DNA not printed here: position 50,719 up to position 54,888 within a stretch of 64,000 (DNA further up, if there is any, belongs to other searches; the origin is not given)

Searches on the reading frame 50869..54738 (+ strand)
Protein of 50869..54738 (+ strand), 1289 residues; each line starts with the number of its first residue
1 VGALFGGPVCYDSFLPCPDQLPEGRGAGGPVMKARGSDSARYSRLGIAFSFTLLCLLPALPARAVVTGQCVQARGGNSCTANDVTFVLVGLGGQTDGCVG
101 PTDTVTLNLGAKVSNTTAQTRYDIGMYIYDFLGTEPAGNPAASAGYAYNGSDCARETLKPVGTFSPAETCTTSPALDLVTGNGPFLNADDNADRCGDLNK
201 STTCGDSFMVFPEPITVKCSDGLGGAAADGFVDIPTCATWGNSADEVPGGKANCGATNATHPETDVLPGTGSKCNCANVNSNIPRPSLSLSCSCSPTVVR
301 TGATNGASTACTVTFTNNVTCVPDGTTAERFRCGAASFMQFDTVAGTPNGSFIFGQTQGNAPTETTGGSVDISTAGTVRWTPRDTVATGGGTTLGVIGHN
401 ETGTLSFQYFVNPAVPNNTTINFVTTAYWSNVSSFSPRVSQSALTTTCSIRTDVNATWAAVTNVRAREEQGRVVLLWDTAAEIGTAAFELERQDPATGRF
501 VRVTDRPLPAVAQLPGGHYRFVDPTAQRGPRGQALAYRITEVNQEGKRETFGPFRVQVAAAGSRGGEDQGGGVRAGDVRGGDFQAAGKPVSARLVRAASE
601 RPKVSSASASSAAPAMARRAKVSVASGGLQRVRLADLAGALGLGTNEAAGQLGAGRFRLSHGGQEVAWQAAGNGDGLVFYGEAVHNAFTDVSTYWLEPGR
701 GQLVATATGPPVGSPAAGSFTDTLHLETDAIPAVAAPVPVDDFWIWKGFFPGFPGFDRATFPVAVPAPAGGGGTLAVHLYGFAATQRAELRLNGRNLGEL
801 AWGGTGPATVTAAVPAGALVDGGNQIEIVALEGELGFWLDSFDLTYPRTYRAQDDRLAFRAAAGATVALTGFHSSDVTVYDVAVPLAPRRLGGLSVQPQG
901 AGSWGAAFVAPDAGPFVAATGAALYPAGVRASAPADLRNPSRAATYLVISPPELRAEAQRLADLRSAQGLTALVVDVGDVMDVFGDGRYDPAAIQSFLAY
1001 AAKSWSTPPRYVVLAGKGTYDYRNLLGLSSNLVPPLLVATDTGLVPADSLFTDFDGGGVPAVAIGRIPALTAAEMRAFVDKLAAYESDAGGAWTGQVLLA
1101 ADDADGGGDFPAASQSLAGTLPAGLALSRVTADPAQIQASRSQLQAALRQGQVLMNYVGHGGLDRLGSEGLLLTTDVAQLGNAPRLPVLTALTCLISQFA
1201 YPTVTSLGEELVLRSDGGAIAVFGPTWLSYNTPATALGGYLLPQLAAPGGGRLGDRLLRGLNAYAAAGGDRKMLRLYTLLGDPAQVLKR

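Call 96: search_protein_families(library=pfam, proteins=[window:50869-54738:+], max_evalue=0.0001)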
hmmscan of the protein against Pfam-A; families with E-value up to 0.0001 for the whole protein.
window:50869-54738:+ (1289 aa): 1 family
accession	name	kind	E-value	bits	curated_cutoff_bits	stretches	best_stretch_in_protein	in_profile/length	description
PF01364.23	Peptidase_C25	-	1.1e-77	262.3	23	1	946-1284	1-371/374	Peptidase family C25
